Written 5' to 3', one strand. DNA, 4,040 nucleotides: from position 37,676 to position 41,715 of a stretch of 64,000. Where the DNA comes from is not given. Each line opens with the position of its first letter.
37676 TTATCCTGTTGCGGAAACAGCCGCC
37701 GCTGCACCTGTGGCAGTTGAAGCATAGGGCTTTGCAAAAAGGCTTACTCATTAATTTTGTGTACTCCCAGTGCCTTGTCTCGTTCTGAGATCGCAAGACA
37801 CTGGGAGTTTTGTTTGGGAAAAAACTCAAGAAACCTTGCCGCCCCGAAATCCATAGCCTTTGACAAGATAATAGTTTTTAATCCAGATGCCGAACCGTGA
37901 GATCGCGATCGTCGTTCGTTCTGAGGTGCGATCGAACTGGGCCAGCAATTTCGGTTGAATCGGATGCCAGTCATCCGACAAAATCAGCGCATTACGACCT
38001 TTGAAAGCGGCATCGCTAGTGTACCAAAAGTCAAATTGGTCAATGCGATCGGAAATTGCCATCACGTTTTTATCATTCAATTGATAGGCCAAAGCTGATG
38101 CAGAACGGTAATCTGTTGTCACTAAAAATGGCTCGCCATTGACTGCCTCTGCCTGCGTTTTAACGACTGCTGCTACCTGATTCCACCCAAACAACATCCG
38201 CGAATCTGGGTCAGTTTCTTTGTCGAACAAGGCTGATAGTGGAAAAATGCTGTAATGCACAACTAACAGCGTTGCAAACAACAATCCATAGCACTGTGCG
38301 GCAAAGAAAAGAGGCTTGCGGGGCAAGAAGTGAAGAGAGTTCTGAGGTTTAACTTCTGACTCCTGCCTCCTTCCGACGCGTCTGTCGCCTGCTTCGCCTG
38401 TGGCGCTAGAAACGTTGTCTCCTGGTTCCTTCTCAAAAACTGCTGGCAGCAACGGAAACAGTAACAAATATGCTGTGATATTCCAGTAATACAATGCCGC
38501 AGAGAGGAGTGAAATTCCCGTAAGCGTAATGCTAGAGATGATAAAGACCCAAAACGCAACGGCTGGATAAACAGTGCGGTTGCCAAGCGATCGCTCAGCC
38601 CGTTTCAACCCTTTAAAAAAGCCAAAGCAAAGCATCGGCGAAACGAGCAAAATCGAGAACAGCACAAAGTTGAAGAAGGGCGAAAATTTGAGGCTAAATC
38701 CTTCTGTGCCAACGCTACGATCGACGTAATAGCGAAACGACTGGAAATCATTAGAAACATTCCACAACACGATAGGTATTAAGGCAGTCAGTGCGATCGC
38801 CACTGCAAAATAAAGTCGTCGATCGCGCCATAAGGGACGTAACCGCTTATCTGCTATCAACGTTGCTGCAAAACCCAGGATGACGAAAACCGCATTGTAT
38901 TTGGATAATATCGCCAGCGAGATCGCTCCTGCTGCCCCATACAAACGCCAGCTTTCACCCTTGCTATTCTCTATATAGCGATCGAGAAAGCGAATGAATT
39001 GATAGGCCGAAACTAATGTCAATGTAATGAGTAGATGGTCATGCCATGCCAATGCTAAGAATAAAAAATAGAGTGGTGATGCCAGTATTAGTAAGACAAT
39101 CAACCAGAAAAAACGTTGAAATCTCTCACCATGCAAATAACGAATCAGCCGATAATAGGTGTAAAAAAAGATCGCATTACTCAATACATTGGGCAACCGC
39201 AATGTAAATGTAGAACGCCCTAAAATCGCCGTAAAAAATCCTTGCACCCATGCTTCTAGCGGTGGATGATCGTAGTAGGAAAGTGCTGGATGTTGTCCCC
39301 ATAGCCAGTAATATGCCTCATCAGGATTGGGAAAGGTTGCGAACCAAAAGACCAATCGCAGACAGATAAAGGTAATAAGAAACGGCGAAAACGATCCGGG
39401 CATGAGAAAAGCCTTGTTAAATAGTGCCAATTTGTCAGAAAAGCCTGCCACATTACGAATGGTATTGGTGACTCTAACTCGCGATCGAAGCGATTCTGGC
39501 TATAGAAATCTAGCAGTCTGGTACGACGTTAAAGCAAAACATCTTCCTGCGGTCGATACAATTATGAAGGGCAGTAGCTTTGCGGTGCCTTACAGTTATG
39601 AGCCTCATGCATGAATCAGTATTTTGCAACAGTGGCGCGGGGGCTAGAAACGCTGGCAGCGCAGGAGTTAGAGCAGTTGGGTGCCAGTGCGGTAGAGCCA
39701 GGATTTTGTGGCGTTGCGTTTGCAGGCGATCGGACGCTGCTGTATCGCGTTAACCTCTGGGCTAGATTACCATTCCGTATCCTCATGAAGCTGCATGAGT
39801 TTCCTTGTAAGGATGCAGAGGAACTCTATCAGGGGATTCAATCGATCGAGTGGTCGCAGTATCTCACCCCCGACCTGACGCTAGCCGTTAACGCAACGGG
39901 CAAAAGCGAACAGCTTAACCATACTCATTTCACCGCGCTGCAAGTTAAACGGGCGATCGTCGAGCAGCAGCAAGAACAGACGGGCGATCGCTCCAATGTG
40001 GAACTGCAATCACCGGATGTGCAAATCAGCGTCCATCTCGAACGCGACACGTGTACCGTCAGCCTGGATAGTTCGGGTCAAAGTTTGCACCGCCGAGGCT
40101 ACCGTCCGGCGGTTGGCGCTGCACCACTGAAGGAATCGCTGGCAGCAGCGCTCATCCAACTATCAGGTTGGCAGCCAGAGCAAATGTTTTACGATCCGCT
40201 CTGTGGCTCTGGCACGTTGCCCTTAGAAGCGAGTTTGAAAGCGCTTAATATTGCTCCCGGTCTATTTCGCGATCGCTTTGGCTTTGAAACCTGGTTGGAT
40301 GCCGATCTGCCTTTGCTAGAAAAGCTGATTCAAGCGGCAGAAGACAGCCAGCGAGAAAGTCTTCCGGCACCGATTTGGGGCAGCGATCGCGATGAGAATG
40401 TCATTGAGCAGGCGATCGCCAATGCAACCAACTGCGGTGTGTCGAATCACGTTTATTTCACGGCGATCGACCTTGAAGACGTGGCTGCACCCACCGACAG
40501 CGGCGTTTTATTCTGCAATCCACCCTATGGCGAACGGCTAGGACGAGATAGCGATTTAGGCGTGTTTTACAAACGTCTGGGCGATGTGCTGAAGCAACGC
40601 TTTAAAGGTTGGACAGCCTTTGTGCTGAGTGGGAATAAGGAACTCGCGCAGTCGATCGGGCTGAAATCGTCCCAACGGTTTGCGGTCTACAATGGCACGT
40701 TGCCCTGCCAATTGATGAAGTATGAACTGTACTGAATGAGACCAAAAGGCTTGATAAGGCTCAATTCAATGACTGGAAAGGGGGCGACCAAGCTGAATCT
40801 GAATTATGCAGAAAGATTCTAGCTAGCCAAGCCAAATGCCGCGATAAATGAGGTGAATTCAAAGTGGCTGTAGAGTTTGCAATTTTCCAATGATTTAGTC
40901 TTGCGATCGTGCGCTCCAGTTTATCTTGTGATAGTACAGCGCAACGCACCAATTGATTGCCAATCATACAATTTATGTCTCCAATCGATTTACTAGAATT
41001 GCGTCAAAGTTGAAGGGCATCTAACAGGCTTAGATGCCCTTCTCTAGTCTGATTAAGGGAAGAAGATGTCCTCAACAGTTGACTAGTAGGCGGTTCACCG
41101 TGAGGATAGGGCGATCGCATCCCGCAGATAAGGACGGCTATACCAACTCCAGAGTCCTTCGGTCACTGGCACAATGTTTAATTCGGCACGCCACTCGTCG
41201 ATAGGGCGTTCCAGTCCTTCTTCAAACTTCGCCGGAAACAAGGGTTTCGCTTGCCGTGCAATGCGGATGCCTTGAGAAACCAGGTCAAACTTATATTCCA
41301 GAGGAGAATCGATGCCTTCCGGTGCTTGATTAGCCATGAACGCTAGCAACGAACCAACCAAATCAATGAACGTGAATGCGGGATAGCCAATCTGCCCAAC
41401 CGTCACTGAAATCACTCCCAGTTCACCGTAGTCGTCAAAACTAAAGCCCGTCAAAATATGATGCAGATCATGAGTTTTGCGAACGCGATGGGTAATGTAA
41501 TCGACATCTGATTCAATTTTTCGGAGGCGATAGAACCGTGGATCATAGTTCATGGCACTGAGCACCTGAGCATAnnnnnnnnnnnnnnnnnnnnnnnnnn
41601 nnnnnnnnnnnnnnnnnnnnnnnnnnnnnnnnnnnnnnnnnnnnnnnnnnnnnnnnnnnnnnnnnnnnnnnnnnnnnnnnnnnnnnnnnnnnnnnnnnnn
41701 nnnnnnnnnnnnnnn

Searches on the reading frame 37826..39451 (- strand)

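Call 45: search_protein_families(library=pfam, proteins=[window:37826-39451:-], max_evalue=0.00001)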
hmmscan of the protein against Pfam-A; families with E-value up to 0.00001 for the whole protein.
window:37826-39451:- (541 aa): 1 family
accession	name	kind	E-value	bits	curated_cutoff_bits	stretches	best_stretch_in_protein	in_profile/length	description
PF13231.12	PMT_2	-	2.5e-19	70.5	26.1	1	61-230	1-160/160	Dolichyl-phosphate-mannose-protein mannosyltransferase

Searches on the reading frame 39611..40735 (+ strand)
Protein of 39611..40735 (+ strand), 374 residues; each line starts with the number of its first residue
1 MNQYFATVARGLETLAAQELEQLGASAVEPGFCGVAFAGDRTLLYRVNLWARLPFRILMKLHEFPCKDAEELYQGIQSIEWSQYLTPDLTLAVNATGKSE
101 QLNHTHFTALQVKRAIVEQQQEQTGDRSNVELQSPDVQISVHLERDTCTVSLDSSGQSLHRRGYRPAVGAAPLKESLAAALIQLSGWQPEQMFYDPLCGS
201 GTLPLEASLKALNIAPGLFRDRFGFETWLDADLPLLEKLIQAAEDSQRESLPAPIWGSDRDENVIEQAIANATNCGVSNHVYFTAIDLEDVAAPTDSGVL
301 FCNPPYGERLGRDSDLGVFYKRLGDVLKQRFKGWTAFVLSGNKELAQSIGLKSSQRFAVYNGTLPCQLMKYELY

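Call 45: search_protein_families(library=pfam, proteins=[window:39611-40735:+], max_evalue=0.00001)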
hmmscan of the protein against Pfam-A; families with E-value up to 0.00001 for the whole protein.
window:39611-40735:+ (374 aa): 3 families
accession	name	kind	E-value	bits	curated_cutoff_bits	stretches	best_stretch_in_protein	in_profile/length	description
PF01170.24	UPF0020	-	2.2e-52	178.1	22.3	1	162-368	1-195/197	RMKL-like, methyltransferase domain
PF02926.22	THUMP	-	1.2e-20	74.1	20.6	1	67-153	2-84/84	THUMP domain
PF22020.1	RlmL_1st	-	7.6e-15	55.1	27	1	3-58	1-55/55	RlmL ferredoxin-like domain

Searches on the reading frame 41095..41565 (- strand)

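Call 65: search_protein_families(library=pfam, proteins=[window:41095-41565:-], max_evalue=0.0001)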
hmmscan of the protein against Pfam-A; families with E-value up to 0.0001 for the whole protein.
window:41095-41565:- (156 aa): 1 family
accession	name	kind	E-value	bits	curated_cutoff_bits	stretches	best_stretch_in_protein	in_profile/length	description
PF05019.18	Coq4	-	2.4e-11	43.8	22.9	1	20-133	114-219/221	Coenzyme Q (ubiquinone) biosynthesis protein Coq4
